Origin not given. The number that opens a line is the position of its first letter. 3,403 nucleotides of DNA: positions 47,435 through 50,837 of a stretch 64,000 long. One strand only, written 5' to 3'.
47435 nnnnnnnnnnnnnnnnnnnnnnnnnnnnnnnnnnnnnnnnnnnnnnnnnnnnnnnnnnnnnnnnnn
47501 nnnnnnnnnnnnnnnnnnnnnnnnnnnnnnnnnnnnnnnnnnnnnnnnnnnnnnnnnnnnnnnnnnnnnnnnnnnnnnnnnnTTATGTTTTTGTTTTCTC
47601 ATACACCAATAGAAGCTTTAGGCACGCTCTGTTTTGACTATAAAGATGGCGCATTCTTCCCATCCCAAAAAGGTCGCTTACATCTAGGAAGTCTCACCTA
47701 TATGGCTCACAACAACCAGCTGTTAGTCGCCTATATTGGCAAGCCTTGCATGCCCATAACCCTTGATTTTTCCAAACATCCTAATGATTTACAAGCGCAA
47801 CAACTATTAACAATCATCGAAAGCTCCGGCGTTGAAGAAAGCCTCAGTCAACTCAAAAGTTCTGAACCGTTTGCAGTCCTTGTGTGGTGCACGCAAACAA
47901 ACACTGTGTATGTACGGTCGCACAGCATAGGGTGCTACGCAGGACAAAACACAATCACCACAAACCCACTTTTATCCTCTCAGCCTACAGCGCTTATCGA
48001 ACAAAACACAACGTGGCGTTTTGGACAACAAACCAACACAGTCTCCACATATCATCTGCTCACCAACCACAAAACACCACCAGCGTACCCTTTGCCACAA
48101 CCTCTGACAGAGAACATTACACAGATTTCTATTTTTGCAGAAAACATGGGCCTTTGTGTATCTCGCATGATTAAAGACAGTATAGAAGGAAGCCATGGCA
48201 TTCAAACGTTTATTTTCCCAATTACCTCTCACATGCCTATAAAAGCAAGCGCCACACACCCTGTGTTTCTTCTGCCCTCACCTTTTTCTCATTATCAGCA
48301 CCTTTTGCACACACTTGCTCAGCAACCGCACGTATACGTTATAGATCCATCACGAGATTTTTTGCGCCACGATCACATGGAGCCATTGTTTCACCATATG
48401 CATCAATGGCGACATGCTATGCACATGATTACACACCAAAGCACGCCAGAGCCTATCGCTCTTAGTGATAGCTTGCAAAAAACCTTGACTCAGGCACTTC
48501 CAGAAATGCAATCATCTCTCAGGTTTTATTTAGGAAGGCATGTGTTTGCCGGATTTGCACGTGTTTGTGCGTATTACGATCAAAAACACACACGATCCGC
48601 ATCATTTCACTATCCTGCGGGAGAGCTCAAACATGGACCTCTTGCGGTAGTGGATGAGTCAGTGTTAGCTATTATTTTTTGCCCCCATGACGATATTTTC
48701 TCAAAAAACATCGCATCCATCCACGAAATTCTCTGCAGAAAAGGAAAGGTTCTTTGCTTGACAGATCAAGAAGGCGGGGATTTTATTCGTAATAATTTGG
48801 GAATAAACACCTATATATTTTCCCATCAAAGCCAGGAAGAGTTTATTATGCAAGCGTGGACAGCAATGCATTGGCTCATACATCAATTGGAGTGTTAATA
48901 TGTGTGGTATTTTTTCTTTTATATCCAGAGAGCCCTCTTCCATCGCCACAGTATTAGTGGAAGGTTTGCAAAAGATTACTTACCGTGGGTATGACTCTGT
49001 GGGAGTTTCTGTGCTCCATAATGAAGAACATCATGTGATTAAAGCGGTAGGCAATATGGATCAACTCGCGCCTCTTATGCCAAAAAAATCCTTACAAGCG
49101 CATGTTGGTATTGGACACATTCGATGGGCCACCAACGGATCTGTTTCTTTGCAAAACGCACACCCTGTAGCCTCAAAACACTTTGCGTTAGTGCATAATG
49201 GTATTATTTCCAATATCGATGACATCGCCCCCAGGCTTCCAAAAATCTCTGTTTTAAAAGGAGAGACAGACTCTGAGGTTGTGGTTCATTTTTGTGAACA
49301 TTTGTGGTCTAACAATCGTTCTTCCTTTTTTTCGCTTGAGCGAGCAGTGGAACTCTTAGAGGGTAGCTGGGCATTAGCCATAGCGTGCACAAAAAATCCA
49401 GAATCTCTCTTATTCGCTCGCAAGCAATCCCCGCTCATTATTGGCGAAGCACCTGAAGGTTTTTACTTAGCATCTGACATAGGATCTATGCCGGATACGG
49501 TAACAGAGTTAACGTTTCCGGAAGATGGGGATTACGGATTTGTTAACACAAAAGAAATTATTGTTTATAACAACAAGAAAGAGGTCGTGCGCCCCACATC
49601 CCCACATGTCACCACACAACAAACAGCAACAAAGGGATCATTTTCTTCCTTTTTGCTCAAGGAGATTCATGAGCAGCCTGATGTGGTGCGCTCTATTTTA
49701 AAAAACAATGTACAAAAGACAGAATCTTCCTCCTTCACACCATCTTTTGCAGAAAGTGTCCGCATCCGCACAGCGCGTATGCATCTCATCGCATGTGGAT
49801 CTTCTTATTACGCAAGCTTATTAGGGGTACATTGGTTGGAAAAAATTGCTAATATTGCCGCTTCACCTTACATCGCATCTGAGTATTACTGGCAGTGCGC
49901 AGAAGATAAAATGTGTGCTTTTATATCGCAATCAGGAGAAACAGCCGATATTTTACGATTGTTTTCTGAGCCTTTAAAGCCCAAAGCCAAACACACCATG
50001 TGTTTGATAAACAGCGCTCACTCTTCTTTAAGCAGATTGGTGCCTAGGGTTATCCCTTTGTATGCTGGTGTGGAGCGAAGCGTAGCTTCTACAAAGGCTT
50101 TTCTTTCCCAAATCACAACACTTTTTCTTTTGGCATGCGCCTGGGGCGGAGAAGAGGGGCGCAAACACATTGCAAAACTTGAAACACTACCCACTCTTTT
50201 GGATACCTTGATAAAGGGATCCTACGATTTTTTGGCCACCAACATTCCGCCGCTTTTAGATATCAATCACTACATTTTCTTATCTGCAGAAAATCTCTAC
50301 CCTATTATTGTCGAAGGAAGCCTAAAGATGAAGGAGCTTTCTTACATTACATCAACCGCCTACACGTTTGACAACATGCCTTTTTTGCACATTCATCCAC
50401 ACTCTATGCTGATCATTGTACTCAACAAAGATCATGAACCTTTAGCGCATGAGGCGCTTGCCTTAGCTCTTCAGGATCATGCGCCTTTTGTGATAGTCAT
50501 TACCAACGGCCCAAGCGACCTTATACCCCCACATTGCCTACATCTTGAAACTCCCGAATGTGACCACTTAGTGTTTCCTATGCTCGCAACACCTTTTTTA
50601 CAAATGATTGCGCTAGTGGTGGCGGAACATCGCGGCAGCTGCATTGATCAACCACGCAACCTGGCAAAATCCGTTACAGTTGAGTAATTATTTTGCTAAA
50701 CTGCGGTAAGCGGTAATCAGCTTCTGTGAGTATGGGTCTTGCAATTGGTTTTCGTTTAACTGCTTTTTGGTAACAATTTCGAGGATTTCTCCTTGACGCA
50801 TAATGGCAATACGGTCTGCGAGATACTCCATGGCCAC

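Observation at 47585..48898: GlmS-derived SIS-domain ORF inserted between glmU and glmS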

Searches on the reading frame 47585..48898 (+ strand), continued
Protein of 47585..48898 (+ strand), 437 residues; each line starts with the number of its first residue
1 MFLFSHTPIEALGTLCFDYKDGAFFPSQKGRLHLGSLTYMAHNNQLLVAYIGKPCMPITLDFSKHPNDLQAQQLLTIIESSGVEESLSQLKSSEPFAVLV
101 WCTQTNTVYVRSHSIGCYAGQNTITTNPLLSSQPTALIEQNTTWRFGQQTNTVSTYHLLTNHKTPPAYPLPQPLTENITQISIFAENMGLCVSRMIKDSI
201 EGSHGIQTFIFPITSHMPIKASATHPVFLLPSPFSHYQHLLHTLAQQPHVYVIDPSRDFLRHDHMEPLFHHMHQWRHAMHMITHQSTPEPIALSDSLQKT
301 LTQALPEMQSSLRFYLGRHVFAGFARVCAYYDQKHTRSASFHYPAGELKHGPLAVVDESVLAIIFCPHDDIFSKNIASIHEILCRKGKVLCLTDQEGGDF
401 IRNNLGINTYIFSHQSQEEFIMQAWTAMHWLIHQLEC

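Call 82: fold_search(model_id=the predicted structure, library=pdb)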
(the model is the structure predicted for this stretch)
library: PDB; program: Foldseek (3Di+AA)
matches with E <= 10: 1562; with E <= 0.001: 141
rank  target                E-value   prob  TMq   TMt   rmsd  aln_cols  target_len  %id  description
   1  7ndl_B                2.1e-15  1.00  0.49  0.35  11.0       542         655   11  Crystal structure of human GFAT-1 S205D (released 2021-03-10)
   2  6r4j_B                2.8e-15  1.00  0.48  0.35  11.7       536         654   11  Crystal structure of human GFAT-1 G451E in complex with UDP-GlcNAc (released 2020-01-15)
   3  6r4h_B                3.3e-15  1.00  0.48  0.34  11.9       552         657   12  Crystal structure of human GFAT-1 G451E (released 2020-01-15)
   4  6r4g_B                4.4e-15  1.00  0.48  0.35  11.4       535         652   12  Crystal structure of human GFAT-1 in complex with UDP-GlcNAc (released 2020-01-15)
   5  6r4e_B                5.0e-15  1.00  0.50  0.36  11.2       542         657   11  Crystal structure of human GFAT-1 in complex with Glucose-6-Phosphate and L-Glu (released 2020-01-15)
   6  6zmj_B                5.3e-15  1.00  0.48  0.35  11.6       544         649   12  Crystal structure of human GFAT-1 R203H (released 2020-08-05)
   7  6svm_A                5.6e-15  1.00  0.48  0.34  12.5       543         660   11  Crystal structure of human GFAT-1 in complex with Glucose-6-Phosphate, L-Glu, and UDP-GalNAc (released 2020-01-15)
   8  3tbf_D                6.7e-15  1.00  0.47  0.56   6.1       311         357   14  C-terminal domain of glucosamine-fructose-6-phosphate aminotransferase from Francisella tularensis. (released 2011-08-24)
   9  6svm_B                6.7e-15  1.00  0.50  0.35  11.0       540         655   12  Crystal structure of human GFAT-1 in complex with Glucose-6-Phosphate, L-Glu, and UDP-GalNAc (released 2020-01-15)
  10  3ooj_E                9.5e-15  1.00  0.46  0.35  19.1       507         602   12  C1A mutant of E. coli GlmS in complex with glucose-6P and glutamate (released 2011-10-19)
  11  1jxa_A                1.0e-14  1.00  0.50  0.37  11.5       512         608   12  GLUCOSAMINE 6-PHOSPHATE SYNTHASE WITH GLUCOSE 6-PHOSPHATE (released 2001-11-21)
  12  6r4i_B                1.0e-14  1.00  0.49  0.35  11.8       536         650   11  Crystal structure of human GFAT-1 G461E (released 2020-01-15)
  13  3ooj_D                1.0e-14  1.00  0.45  0.34  15.3       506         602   12  C1A mutant of E. coli GlmS in complex with glucose-6P and glutamate (released 2011-10-19)
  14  6svq_B                1.1e-14  1.00  0.49  0.35  11.3       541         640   12  Crystal structure of human GFAT-1 G461E after UDP-GlcNAc soaking (released 2020-01-15)
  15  6r4e_A                1.1e-14  1.00  0.49  0.34  12.6       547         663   11  Crystal structure of human GFAT-1 in complex with Glucose-6-Phosphate and L-Glu (released 2020-01-15)
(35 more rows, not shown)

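Call 93: search_solved_structures(query=A5, max_evalue=1)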
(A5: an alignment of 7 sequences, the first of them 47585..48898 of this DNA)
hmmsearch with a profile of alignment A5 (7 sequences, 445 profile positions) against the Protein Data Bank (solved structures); distinct sequences matched with E-value up to 1: 22.
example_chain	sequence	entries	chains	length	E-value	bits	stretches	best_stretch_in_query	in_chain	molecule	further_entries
3tbf_A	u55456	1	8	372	3.6e-22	82.3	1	319-413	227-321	Glucosamine--fructose-6-phosphate aminotransferase [isomerizing]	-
1moq_A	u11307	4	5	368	3.4e-17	65.9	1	294-422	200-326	GLUCOSAMINE 6-PHOSPHATE SYNTHASE | Glutamine--fructose-6-phosphate aminotransferase [isomerizing]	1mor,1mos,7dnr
1jxa_A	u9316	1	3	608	8.1e-17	64.7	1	294-422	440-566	glucosamine 6-phosphate synthase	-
3ooj_A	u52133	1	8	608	8.1e-17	64.7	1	294-422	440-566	Glucosamine/fructose-6-phosphate aminotransferase, isomerizing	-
2j6h_A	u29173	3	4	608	8.1e-17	64.7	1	294-422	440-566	GLUCOSAMINE-FRUCTOSE-6-PHOSPHATE AMINOTRANSFERASE | GLUCOSAMINE--FRUCTOSE-6-PHOSPHATE AMINOTRANSFERASE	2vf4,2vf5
4amv_A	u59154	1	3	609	8.1e-17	64.7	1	294-422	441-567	GLUCOSAMINE--FRUCTOSE-6-PHOSPHATE AMINOTRANSFERASE [ISOMER IZING]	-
2zj3_A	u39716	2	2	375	3.6e-14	55.9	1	289-413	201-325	Glucosamine--fructose-6-phosphate aminotransferase [isomerizing] 1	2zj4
2v4m_A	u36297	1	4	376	3.6e-14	55.9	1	289-413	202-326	GLUCOSAMINE--FRUCTOSE-6-PHOSPHATE AMINOTRANSFERASE [ISOMERIZING] 1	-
7ndl_A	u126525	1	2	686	9.3e-14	54.6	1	292-413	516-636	Isoform 2 of Glutamine-fructose-6-phosphate aminotransferase [isomerizing] 1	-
6r4i_A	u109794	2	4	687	9.3e-14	54.6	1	292-413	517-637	Glutamine--fructose-6-phosphate aminotransferase [isomerizing] 1 | Glutamine--fructose-6-phosphate-aminotransferase [isomerizing] 1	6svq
6zmj_A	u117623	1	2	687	9.3e-14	54.6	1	292-413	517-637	Glutamine--fructose-6-phosphate aminotransferase [isomerizing] 1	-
6r4e_A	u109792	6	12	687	9.3e-14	54.6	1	292-413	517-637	Glutamine--fructose-6-phosphate aminotransferase [isomerizing] 1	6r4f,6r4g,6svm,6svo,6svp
6r4h_A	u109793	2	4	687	9.3e-14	54.6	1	292-413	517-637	Glutamine--fructose-6-phosphate aminotransferase [isomerizing] 1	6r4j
6zmk_A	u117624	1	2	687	9.4e-14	54.6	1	292-413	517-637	Glutamine--fructose-6-phosphate aminotransferase [isomerizing] 1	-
2poc_A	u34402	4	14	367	3e-13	52.9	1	292-417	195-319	isomerase domain of glutamine-fructose-6-phosphate transaminase (isomerizing)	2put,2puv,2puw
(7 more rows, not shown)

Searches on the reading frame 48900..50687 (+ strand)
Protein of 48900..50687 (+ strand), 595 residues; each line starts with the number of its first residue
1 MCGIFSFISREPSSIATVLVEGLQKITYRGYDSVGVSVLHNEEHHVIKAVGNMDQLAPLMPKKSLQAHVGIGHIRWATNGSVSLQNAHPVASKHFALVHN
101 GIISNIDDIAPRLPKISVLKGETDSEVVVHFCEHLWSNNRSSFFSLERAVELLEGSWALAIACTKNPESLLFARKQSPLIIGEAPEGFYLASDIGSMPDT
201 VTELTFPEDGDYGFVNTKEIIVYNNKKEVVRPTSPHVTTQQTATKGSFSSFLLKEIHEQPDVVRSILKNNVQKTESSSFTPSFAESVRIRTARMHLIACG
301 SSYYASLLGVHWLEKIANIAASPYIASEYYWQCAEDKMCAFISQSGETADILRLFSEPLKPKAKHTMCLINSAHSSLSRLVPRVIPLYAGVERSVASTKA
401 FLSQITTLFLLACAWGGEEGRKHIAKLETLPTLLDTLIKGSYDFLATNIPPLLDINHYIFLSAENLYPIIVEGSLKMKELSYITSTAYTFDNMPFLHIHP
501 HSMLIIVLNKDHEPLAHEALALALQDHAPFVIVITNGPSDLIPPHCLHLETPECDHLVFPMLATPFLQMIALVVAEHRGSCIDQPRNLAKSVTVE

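Call 3: search_protein_families(library=pfam, proteins=[window:48900-50687:+], max_evalue=1)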
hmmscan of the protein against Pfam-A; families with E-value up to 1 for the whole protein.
window:48900-50687:+ (595 aa): 4 families
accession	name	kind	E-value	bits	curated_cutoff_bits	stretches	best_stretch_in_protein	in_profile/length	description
PF01380.27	SIS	-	5e-18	65.6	25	2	293-412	7-129/131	SIS domain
PF13522.11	GATase_6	-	1.3e-13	51.5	27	1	66-193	9-130/130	Glutamine amidotransferase domain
PF13537.11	GATase_7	-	1.1e-09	38.8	25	1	88-196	14-120/123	Glutamine amidotransferase domain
PF13230.11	GATase_4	-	3.9e-08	33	23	1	26-135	28-138/272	Glutamine amidotransferases class-II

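Call 4: search_protein_families(library=ncbifam, proteins=[window:48900-50687:+], max_evalue=1)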
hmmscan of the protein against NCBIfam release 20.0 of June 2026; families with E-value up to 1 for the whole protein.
window:48900-50687:+ (595 aa): 11 families
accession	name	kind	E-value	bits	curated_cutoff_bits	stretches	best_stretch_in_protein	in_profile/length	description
NF001484.0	PRK00331.1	subfamily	3.1e-135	451.9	381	1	1-595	1-601/601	isomerizing glutamine--fructose-6-phosphate transaminase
TIGR01135.1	glmS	equivalog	4.4e-134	448.2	418.05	1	2-595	1-607/607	glutamine--fructose-6-phosphate transaminase (isomerizing)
NF046059.1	NagB_SO3506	equivalog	5.5e-24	85.1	430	1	250-497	2-240/330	glucosamine-6-phosphate deaminase NagB-II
TIGR01134.1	purF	equivalog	2.2e-20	73.4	350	1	2-193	1-195/432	amidophosphoribosyltransferase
NF041128.1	glucosaP_deam_GlmD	equivalog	1.3e-19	70.6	580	1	282-592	23-321/323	glucosamine-6-phosphate deaminase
TIGR01536.1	asn_synth_AEB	equivalog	1.4e-09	37.5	267.1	1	2-268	1-242/517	asparagine synthase (glutamine-hydrolyzing)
NF006949.0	PRK09431.1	equivalog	1.8e-05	23.5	499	1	66-232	41-200/554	asparagine synthase B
TIGR03442.1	TIGR03442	equivalog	0.00026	20.4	218.65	1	65-142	80-166/251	ergothioneine biosynthesis protein EgtC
NF040776.2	AlsR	equivalog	0.051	12.5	400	1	335-384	176-224/279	transcriptional repressor AlsR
TIGR00393.1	kpsF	subfamily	0.058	13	203.7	1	339-388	51-99/268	KpsF/GutQ family sugar-phosphate isomerase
TIGR03108.1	eps_aminotran_1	hypoth_equivalog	0.15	10.7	816.9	1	68-162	43-128/628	XrtA/PEP-CTERM system amidotransferase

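Call 27: find_homologous_proteins(query=window:48900-50687:+, max_evalue=1e-50)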
Query window:48900-50687:+ (595 aa): 7523 proteins with E <= 1e-50 among 8000 candidates; the best 120 are listed.
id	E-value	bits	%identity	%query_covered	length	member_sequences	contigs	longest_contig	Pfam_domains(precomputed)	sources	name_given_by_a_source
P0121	0.0e+0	1348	100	100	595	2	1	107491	PF13230.12,PF01380.28,PF13522.12,PF13537.12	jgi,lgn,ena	-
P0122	2.4e-159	550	45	100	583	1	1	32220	PF13230.12,PF01380.28,PF13522.12,PF13537.12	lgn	-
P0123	7.1e-159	548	45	100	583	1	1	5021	PF13230.12,PF01380.28,PF13522.12,PF13537.12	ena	-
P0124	2.4e-158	547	46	100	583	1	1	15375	PF13230.12,PF01380.28,PF13522.12,PF13537.12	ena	-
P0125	4.4e-156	539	44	100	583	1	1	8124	PF13230.12,PF01380.28,PF13522.12,PF13537.12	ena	-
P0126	9.0e-155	535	44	100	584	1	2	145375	PF13230.12,PF01380.28,PF13522.12,PF13537.12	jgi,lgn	-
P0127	2.6e-120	421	38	100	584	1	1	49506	PF13230.12,PF01380.28,PF13522.12,PF13537.12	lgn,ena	-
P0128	1.3e-96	343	36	100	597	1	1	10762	PF01380.28,PF13522.12,PF13537.12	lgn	-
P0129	1.0e-94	336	36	100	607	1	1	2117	PF01380.28,PF13522.12,PF13537.12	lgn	-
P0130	5.1e-92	328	33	100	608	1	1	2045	PF01380.28,PF13522.12,PF13537.12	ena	-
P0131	3.8e-91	325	35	100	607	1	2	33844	PF13230.12,PF01380.28,PF13522.12,PF13537.12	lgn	-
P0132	1.2e-90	323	33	100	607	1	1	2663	PF13230.12,PF01380.28,PF13522.12,PF13537.12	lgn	-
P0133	2.3e-90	322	34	100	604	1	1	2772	PF13230.12,PF01380.28,PF13522.12,PF13537.12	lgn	-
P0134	4.1e-90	321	34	100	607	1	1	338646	PF01380.28,PF13522.12,PF13537.12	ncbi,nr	ncbi:MAG TPA: glutamine--fructose-6-phosphate transaminase (isomerizing) [Rickettsiales bacterium]|n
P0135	4.4e-90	321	33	100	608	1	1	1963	PF01380.28,PF13522.12,PF13537.12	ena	-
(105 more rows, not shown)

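Call 30: find_encoding_contigs(protein=P0127, flank=6000, max_places=2)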
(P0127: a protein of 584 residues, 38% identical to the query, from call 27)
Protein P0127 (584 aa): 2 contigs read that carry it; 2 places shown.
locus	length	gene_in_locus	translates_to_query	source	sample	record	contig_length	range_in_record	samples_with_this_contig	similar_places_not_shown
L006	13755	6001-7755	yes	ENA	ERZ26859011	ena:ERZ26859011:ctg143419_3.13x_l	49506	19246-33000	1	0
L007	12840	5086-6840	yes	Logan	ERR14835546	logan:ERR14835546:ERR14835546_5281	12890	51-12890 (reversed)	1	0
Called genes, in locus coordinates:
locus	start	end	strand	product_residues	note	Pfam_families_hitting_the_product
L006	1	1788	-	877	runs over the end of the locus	-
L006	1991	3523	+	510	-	PF03023:MurJ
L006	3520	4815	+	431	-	PF00483:NTP_transferase, PF12804:NTP_transf_3, PF25084:LbH_EIF2B (faint), PF25087:GMPPB_C, PF00132:Hexapep, PF14602:Hexapep_2 (weak)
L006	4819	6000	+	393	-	-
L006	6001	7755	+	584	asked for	PF13230:GATase_4, PF13522:GATase_6, PF13537:GATase_7, PF01380:SIS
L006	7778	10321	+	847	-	PF01411:tRNA-synt_2c, PF07973:tRNA_SAD, PF02272:DHHA1 (weak)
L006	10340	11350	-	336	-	-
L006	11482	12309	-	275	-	PF02195:ParB_N, PF17762:HTH_ParB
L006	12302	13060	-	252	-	PF00142:Fer4_NifH (weak), PF01656:CbiA, PF02374:ArsA_ATPase (weak), PF06564:CBP_BcsQ (weak), PF09140:MipZ (weak), PF10609:ParA, PF13614:AAA_31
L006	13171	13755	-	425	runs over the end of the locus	PF07498:Rho_N, PF07497:Rho_RNA_bind, PF00006:ATP-synt_ab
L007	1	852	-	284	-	?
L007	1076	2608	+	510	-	PF03023:MurJ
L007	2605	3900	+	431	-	PF00483:NTP_transferase, PF12804:NTP_transf_3, PF25084:LbH_EIF2B (faint), PF25087:GMPPB_C, PF00132:Hexapep, PF14602:Hexapep_2 (weak)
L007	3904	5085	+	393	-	-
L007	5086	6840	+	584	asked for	PF13230:GATase_4, PF13522:GATase_6, PF13537:GATase_7, PF01380:SIS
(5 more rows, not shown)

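Call 31: find_encoding_contigs(protein=P0125, flank=6000, max_places=2)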
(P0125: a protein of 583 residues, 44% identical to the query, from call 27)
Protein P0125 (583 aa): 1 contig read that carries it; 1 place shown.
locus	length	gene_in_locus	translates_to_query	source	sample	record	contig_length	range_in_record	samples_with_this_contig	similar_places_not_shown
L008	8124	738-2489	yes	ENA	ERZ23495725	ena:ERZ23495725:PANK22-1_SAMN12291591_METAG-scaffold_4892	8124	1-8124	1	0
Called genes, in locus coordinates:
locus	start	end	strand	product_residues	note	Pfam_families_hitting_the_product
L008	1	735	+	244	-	?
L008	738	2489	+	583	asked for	PF13230:GATase_4, PF13522:GATase_6, PF13537:GATase_7 (weak), PF01380:SIS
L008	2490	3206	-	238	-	PF00005:ABC_tran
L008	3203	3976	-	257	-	PF00005:ABC_tran, PF02463:SMC_N (weak), PF13304:AAA_21 (faint)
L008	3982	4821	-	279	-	PF00528:BPD_transp_1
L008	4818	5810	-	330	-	PF19300:BPD_transp_1_N, PF00528:BPD_transp_1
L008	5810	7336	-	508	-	PF00496:SBP_bac_5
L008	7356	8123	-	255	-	?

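Call 32: find_encoding_contigs(protein=P0123, flank=6000, max_places=2)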
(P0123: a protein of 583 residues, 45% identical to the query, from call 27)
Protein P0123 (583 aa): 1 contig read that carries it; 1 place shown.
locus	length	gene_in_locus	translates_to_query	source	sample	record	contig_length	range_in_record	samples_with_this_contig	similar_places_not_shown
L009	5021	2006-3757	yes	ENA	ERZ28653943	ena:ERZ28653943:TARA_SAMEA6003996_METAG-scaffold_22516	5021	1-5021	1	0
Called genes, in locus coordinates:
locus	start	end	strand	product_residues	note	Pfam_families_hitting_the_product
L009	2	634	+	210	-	?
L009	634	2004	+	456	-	PF01380:SIS (weak)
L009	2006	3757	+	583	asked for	PF13230:GATase_4 (weak), PF13522:GATase_6, PF13537:GATase_7 (weak), PF01380:SIS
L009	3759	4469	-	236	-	PF00005:ABC_tran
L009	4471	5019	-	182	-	?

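Call 59: find_encoding_contigs(protein=P0128, flank=6000, max_places=2)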
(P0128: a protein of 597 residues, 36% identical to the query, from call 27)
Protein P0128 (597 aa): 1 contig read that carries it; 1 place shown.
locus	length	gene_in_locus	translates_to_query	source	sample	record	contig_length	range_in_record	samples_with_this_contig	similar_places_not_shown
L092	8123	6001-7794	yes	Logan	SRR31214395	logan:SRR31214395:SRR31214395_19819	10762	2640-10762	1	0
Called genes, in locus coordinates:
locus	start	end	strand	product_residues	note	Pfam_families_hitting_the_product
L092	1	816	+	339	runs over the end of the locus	PF13439:Glyco_transf_4, PF13579:Glyco_trans_4_4, PF00534:Glycos_transf_1, PF13692:Glyco_trans_1_4, PF13524:Glyco_trans_1_2 (faint), PF20706:GT4-conflict (weak)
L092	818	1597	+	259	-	-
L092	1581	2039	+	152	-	-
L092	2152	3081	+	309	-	PF13448:DUF4114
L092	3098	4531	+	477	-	-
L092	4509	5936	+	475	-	PF04932:Wzy_C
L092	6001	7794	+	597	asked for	PF13522:GATase_6, PF13537:GATase_7, PF01380:SIS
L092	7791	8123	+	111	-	?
